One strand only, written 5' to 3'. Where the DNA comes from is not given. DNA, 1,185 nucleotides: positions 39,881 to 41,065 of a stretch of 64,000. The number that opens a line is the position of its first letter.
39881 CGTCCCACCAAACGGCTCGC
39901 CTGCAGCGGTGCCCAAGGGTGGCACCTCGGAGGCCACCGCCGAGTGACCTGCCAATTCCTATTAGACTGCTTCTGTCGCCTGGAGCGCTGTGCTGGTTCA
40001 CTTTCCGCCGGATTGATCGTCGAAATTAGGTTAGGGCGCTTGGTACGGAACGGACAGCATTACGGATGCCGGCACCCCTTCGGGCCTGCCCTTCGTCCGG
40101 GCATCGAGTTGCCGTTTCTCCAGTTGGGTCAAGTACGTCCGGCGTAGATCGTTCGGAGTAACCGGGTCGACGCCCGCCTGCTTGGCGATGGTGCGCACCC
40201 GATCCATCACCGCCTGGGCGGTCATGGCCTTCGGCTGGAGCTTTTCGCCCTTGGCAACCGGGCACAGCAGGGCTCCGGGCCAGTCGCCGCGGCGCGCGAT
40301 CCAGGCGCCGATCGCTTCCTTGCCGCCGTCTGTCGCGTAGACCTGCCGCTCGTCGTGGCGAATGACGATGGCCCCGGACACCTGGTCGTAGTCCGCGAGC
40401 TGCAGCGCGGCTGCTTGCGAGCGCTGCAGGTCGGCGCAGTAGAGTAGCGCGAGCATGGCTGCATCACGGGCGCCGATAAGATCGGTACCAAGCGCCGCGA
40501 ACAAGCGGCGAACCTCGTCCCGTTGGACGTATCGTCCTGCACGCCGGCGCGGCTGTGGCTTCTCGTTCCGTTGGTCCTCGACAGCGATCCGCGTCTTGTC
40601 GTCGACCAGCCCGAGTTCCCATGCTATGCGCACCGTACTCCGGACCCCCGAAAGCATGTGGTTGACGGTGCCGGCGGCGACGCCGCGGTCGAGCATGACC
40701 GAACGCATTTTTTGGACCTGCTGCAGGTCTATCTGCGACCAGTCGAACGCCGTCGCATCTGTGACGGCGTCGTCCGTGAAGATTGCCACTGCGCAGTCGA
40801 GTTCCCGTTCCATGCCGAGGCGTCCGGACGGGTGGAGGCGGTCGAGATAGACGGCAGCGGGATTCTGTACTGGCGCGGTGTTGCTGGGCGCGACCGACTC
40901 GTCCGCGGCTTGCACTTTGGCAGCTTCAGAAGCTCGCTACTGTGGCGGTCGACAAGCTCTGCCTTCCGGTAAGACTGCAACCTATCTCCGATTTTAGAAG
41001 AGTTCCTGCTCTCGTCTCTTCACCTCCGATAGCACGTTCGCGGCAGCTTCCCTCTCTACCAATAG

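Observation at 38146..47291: A composite ~110-bp junction sequence (modules A, B, C) recurs at cassette boundaries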

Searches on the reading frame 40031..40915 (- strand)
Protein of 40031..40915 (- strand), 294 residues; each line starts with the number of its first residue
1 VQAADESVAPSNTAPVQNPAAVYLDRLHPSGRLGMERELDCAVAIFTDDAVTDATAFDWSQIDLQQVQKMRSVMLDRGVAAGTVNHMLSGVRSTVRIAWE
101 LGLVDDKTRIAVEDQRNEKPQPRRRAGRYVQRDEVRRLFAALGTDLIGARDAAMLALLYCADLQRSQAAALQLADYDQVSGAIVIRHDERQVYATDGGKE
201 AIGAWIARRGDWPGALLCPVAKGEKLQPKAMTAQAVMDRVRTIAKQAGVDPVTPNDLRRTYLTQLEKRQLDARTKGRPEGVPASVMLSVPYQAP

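Call 9: search_protein_families(library=pfam, max_evalue=0.01, proteins=[window:40031-40915:-])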
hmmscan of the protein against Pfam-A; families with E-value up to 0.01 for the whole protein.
window:40031-40915:- (294 aa): 1 family
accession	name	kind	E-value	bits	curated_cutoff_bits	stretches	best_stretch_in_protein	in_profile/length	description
PF00589.27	Phage_integrase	-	8.3e-11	42.4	27.1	1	129-273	2-148/172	Phage integrase family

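Call 24: search_protein_families(library=phrogs, max_evalue=0.01, proteins=[window:40034-40915:-])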
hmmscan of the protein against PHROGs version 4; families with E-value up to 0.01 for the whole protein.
window:40034-40915:- (294 aa): 1 family
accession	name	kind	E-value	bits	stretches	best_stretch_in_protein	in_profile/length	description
phrog_1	-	integration and excision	3e-15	57.5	1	60-266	205-407/611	integrase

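Call 40: search_protein_families(library=ncbifam, max_evalue=0.001, proteins=[window:40034-40915:-])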
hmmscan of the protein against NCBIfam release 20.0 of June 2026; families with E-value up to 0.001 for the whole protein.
window:40034-40915:- (294 aa): 6 families
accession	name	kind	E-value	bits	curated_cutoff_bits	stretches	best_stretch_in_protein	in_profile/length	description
TIGR02224.1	recomb_XerC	equivalog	5.5e-16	58.8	335.15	1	53-273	35-257/295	tyrosine recombinase XerC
TIGR02225.1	recomb_XerD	equivalog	9.8e-14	51.4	329.6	1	56-273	36-254/290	site-specific tyrosine recombinase XerD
NF001399.0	PRK00283.1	subfamily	1.4e-13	50.7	279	1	54-273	43-263/300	tyrosine recombinase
NF040815.2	recomb_XerA_Arch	equivalog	1.6e-12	47.6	220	1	112-273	81-234/263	site-specific tyrosine recombinase/integron integrase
NF002331.0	PRK01287.1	subfamily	4.1e-05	22.7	371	1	123-187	134-200/365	site-specific tyrosine recombinase XerC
NF007371.0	PRK09871.1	subfamily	0.0003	20.4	222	1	128-272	5-153/198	tyrosine-type DNA invertase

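Call 41: search_solved_structures(query=window:40034-40915:-, max_evalue=0.01, show_alignments=2)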
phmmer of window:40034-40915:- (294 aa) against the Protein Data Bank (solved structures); distinct sequences matched with E-value up to 0.01: 3.
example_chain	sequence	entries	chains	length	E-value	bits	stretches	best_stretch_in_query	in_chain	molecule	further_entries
4a8e_A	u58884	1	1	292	2.1e-05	27.4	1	118-273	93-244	PROBABLE TYROSINE RECOMBINASE XERC-LIKE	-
1a0p_A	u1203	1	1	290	0.00027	23.8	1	68-273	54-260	SITE-SPECIFIC RECOMBINASE XERD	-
5dcf_A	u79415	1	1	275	0.0058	19.4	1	135-273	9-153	Tyrosine recombinase XerD,DNA translocase FtsK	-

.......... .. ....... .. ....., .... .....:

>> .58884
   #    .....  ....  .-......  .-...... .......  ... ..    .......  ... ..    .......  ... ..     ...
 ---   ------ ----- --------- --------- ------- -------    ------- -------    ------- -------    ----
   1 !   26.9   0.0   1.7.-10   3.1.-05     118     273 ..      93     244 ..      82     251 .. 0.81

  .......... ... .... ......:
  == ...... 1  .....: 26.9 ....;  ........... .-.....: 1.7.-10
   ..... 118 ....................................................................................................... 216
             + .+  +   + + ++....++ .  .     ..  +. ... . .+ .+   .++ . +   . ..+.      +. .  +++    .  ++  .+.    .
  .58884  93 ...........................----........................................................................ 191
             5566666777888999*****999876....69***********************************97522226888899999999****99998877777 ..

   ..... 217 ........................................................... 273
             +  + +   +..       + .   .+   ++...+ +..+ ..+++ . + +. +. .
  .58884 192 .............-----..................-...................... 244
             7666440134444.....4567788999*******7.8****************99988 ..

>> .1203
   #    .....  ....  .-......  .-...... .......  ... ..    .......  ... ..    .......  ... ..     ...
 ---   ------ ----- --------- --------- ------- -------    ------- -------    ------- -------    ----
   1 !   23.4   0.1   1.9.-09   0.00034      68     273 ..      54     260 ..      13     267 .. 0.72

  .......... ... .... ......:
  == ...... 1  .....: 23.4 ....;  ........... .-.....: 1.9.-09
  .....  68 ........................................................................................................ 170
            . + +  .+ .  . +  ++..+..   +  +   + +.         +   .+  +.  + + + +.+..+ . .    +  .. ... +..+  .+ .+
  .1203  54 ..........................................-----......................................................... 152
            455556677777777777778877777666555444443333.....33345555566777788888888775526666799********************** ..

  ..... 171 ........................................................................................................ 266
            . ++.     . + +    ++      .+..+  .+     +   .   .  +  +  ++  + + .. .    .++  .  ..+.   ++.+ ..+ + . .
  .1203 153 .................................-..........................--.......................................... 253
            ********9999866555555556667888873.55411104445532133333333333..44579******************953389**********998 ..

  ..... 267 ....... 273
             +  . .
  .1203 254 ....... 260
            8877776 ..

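Call 63: find_homologous_proteins(query=window:40034-40915:-, max_evalue=1e-20)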
Query window:40034-40915:- (294 aa): 216 proteins with E <= 1e-20 among 3544 candidates; the best 120 are listed.
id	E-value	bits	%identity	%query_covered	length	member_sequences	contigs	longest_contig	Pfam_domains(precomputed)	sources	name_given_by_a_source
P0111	8.1e-152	522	83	100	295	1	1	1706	PF00589.28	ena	-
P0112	3.3e-150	517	82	100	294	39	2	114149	PF00589.28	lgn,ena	-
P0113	4.8e-149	513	81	99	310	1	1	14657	PF00589.28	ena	-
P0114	1.2e-144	499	80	100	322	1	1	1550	PF00589.28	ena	-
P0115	1.7e-142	492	80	100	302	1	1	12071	PF00589.28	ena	-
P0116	4.3e-142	491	76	100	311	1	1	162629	PF00589.28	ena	-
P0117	5.3e-142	490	80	100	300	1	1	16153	PF00589.28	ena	-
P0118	7.5e-141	486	80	100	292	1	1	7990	PF00589.28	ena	-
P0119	3.3e-140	484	76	100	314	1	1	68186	PF00589.28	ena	-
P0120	1.4e-138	479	79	100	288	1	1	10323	PF00589.28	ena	-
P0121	9.4e-135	466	74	100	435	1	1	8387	PF00589.28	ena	-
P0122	1.7e-134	466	80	94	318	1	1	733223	PF00589.28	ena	-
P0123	6.1e-134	464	75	98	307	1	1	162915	PF00589.28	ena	-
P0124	4.0e-133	461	76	100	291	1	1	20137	PF00589.28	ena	-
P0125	6.7e-133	460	78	100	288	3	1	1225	PF00589.28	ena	-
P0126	5.9e-131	454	65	100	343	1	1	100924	PF00589.28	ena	-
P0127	1.5e-129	449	76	94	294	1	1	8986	PF00589.28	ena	-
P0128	2.5e-128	445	77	95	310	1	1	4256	PF00589.28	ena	-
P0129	2.6e-128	445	78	91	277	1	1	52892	PF00589.28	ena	-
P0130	9.5e-128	444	76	97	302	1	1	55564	PF00589.28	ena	-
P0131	8.7e-125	434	80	88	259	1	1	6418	PF00589.28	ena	-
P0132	1.2e-123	430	75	99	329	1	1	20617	PF00589.28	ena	-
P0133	1.7e-122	426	78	88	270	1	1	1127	PF00589.28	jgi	jgi:site-specific recombinase XerD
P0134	3.8e-122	425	77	94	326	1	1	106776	PF00589.28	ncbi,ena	-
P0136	1.4e-113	397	83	76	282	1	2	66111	PF00589.28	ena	-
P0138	4.2e-110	386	78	80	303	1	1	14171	PF00589.28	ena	-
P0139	5.1e-109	382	82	75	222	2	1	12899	PF00589.28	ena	-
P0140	4.7e-107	376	68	99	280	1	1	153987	PF00589.28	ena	-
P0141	1.4e-104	368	80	75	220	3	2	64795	PF00589.28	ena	-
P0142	2.3e-104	367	69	88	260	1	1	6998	PF00589.28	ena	-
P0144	1.5e-97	345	80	69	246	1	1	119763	PF00589.28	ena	-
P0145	1.4e-96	341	60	100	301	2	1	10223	PF00589.28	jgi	-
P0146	1.9e-95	338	64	88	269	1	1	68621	PF00589.28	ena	-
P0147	7.9e-94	332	58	100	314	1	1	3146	PF00589.28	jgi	-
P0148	6.7e-93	329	78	68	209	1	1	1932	PF00589.28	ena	-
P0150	4.5e-89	317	64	88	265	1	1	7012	PF00589.28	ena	-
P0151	1.8e-86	308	58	95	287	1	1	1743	PF00589.28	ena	-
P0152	1.5e-85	305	72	69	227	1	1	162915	PF00589.28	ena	-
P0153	2.8e-85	304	79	64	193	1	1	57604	PF00589.28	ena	-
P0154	3.0e-83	298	79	62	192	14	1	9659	PF00589.28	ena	-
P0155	6.7e-83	296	76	65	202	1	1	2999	PF00589.28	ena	-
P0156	4.0e-81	291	54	97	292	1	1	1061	PF00589.28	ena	-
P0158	1.8e-80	288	63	76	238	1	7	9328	PF00589.28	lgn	-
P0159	1.8e-76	275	67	68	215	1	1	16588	PF00589.28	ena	-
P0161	1.4e-69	253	51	94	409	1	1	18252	PF00589.28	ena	-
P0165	1.0e-64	237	69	59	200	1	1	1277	PF00589.28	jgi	jgi:site-specific recombinase XerC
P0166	5.4e-64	234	50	86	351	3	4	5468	PF00589.28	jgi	-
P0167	1.9e-63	233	51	85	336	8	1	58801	PF00589.28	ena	-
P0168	2.1e-63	232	48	84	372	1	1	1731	PF00589.28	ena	-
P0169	4.9e-63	231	50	86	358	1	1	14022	PF00589.28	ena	-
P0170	1.4e-62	230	48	88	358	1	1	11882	PF00589.28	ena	-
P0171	3.4e-62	229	49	85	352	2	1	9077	PF00589.28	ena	-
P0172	4.3e-62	228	45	95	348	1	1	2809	PF00589.28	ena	-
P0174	1.9e-61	226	47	85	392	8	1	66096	PF00589.28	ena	-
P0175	2.8e-61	226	48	85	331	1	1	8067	PF00589.28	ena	-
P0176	3.6e-61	225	47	90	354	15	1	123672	PF00589.28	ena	-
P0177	4.5e-61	225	48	87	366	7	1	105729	PF00589.28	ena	-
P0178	4.5e-61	225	47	90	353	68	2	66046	PF00589.28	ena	-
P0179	4.9e-61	225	47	88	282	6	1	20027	PF00589.28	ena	-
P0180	6.7e-61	224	47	85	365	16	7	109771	PF00589.28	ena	-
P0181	8.5e-61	224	47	85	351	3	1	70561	PF00589.28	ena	-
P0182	8.7e-61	224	44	100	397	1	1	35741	PF00589.28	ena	-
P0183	9.3e-61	224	45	95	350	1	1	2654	PF00589.28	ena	-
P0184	1.2e-60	223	48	87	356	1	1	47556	PF00589.28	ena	-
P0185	1.2e-60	223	44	95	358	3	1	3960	PF00589.28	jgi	-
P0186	2.2e-60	223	47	84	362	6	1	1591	PF00589.28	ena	-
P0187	2.3e-60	223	47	84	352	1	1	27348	PF00589.28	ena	-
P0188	3.6e-60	222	44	94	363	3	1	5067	PF00589.28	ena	-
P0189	4.5e-60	222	44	94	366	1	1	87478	PF00589.28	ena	-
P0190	6.2e-60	221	47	85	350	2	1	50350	PF00589.28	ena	-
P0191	1.2e-59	220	44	97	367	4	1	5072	PF00589.28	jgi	-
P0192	1.4e-59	220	48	85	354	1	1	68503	PF00589.28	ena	-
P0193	1.9e-59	219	48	85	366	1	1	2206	PF00589.28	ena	-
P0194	2.3e-59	219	44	95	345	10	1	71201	PF00589.28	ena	-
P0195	2.5e-59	219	43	95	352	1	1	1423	PF00589.28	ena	-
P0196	3.3e-59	219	47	84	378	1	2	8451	PF00589.28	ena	-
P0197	4.4e-59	218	43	95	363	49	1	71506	PF00589.28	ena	-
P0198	4.7e-59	218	44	87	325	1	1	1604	PF00589.28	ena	-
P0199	5.0e-59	218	46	88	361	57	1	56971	PF00589.28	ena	-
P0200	9.7e-59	217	44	95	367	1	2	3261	PF00589.28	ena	-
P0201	1.2e-58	217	45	95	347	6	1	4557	PF00589.28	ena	-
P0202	2.2e-58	216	49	85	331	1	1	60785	PF00589.28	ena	-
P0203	2.5e-58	216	46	85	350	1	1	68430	PF00589.28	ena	-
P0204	2.7e-58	216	45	90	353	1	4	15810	PF00589.28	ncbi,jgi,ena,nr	ncbi:MAG: tyrosine-type recombinase/integrase [Spirochaetaceae bacterium]|nr:tyrosine-type recombina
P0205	4.8e-58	215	43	95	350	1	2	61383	PF00589.28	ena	-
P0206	5.1e-58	215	46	87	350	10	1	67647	PF00589.28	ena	-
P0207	6.5e-58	214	43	95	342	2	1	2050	PF00589.28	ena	-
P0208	1.8e-57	213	42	94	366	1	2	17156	PF00589.28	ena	-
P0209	2.3e-57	213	43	95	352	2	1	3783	PF00589.28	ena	-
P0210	2.6e-57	213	47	85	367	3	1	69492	PF00589.28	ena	-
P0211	4.5e-57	212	45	85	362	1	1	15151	PF00589.28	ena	-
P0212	9.2e-57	211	46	85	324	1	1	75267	PF00589.28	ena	-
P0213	1.9e-56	210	45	87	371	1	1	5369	PF00589.28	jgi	jgi:site-specific recombinase XerD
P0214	3.0e-56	209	42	95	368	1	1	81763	PF00589.28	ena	-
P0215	3.2e-56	209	43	95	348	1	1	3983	PF00589.28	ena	-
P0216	3.5e-56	209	44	95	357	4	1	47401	PF00589.28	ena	-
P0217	3.5e-56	209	43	95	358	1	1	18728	PF00589.28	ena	-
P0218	4.4e-56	208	46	86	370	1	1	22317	PF00589.28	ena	-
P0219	4.5e-56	208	43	95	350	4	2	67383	PF00589.28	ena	-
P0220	5.4e-56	208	42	94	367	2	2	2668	PF00589.28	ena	-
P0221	6.9e-56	208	41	94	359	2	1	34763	PF00589.28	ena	-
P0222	1.2e-55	207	47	85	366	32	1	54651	PF00589.28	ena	-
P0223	1.8e-55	206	45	85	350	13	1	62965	PF00589.28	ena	-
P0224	2.0e-55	206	46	85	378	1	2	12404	PF00589.28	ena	-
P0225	2.1e-55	206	46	80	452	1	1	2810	PF00589.28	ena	-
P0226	2.3e-55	206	41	94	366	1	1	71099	PF00589.28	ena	-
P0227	2.4e-55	206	46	85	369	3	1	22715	PF00589.28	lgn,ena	-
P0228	2.7e-55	206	42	88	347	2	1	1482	PF00589.28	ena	-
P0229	3.8e-55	205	42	97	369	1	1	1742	PF00589.28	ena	-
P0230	4.5e-55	205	48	84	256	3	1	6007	PF00589.28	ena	-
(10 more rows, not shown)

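Call 65: find_encoding_contigs(protein=P0197, flank=10000, max_places=2)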
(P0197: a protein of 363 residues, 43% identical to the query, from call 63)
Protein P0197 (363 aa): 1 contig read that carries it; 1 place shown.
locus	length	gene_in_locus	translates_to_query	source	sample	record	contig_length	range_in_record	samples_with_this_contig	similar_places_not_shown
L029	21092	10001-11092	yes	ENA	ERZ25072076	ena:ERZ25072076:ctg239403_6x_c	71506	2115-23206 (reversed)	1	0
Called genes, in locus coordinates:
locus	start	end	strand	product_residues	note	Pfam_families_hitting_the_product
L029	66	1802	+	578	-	PF22778:VCPO_2nd (weak)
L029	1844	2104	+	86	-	-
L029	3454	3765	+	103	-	-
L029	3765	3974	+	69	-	-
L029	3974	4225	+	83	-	-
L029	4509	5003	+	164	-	-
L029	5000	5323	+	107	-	-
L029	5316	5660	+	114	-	-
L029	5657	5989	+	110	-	-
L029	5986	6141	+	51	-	-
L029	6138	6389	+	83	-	PF19698:DUF6197 (weak)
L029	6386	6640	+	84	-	-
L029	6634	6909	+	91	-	-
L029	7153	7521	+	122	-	PF00436:SSB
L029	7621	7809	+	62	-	-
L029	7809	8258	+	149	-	-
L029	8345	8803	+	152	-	-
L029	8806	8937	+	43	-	-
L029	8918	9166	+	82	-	-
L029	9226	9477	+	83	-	-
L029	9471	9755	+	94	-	-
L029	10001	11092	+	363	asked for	PF00589:Phage_integrase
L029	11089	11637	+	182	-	-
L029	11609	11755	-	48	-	-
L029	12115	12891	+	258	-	-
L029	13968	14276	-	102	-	-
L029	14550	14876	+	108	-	-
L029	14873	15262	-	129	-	-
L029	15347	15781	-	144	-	-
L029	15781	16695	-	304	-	-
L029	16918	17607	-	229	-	PF13505:OMP_b-brl (weak), PF01617:Surface_Ag_2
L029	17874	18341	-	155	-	PF05628:Borrelia_P13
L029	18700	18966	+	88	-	PF13560:HTH_31 (faint), PF01381:HTH_3 (weak)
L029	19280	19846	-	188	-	PF00440:TetR_N, PF13977:TetR_C_6 (faint), PF16925:TetR_C_13 (weak)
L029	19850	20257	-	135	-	PF16925:TetR_C_13 (weak)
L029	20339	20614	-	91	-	-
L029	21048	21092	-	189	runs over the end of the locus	-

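Call 66: find_encoding_contigs(protein=P0178, flank=10000, max_places=2)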
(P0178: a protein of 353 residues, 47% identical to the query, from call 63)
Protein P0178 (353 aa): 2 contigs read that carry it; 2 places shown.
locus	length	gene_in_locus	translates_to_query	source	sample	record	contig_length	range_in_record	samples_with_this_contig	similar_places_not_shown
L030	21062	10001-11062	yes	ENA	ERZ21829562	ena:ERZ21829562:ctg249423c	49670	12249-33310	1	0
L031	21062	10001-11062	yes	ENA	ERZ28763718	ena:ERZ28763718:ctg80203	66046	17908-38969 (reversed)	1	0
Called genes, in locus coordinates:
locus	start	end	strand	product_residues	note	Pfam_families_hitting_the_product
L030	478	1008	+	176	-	PF13527:Acetyltransf_9, PF00583:Acetyltransf_1 (weak)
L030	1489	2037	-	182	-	-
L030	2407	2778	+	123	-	-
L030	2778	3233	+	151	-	-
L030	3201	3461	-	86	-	-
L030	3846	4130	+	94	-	-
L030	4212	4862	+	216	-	PF19698:DUF6197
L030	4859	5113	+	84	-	-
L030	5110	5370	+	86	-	-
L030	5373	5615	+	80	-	-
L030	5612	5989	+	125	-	PF00436:SSB, PF22657:SSB_1 (weak)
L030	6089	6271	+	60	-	-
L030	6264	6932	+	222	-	-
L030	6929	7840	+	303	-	-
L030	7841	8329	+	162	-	-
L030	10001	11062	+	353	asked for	PF00589:Phage_integrase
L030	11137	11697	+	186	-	PF00589:Phage_integrase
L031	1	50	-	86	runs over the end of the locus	PF00805:Pentapeptide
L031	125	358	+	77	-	-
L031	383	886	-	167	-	PF13650:Asp_protease_2, PF13975:gag-asp_proteas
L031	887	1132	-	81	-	-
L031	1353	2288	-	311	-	-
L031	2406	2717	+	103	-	-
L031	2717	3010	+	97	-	-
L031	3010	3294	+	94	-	-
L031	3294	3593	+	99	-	-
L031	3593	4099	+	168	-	PF19698:DUF6197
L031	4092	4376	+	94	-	-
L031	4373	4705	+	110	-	-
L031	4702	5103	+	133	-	PF19698:DUF6197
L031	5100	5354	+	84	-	-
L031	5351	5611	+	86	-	-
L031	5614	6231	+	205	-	PF00436:SSB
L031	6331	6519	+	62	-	-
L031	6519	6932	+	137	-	-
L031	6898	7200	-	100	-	-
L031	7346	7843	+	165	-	-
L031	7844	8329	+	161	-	-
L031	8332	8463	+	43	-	-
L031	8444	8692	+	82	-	-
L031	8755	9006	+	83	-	-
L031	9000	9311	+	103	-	-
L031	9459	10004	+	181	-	-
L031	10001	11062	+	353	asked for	PF00589:Phage_integrase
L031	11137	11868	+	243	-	PF00589:Phage_integrase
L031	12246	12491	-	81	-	-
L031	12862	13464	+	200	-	-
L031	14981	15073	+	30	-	-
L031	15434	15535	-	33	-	PF20605:Antitox_RHH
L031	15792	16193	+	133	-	-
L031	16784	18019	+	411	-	PF00496:SBP_bac_5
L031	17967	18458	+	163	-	PF00496:SBP_bac_5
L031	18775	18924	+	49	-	-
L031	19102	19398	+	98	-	-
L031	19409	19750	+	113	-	PF00528:BPD_transp_1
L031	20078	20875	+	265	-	PF00528:BPD_transp_1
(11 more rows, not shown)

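Call 68: find_encoding_contigs(protein=P0112, flank=8000, max_places=3)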
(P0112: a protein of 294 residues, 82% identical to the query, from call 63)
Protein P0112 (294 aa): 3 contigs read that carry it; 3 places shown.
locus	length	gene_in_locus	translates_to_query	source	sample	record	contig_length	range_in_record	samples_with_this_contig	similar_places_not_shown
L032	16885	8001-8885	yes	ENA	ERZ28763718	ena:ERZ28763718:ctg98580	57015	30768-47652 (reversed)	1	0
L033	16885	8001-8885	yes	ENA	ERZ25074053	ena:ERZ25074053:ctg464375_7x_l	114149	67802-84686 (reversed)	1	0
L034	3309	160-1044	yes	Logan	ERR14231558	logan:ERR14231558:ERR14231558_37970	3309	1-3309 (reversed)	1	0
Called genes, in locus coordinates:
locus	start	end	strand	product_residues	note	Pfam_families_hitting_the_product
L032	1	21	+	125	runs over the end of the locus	-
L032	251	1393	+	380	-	-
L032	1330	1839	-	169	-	-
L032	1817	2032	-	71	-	-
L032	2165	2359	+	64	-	-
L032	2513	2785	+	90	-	-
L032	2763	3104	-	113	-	-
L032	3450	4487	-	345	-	PF01661:Macro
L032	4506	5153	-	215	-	PF14487:DarT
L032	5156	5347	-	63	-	-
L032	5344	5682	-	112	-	-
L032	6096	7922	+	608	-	PF01609:DDE_Tnp_1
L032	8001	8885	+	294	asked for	PF00589:Phage_integrase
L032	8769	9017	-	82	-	-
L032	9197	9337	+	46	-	-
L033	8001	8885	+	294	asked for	PF00589:Phage_integrase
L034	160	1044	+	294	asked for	PF00589:Phage_integrase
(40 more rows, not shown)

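Call 69: find_encoding_contigs(protein=P0123, flank=10000, max_places=2)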
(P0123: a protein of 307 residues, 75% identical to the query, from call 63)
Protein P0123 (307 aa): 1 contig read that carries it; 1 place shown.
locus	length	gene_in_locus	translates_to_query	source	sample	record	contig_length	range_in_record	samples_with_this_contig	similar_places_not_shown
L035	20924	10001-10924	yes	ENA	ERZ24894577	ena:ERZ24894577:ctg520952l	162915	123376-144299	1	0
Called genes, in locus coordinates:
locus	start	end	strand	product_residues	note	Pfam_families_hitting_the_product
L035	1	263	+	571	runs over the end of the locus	PF01547:SBP_bac_1 (faint)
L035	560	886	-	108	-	PF12840:HTH_20 (weak), PF13601:HTH_34, PF03551:PadR (weak)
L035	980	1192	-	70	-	-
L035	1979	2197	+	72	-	-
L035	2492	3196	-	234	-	-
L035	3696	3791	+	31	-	-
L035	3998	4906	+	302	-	-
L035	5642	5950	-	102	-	-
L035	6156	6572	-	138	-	-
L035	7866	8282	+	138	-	-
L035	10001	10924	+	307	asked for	PF00589:Phage_integrase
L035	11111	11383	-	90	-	-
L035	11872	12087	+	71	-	-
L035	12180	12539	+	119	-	-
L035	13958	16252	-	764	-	PF13384:HTH_23 (weak), PF13518:HTH_28, PF13551:HTH_29 (weak), PF21804:Transposase_29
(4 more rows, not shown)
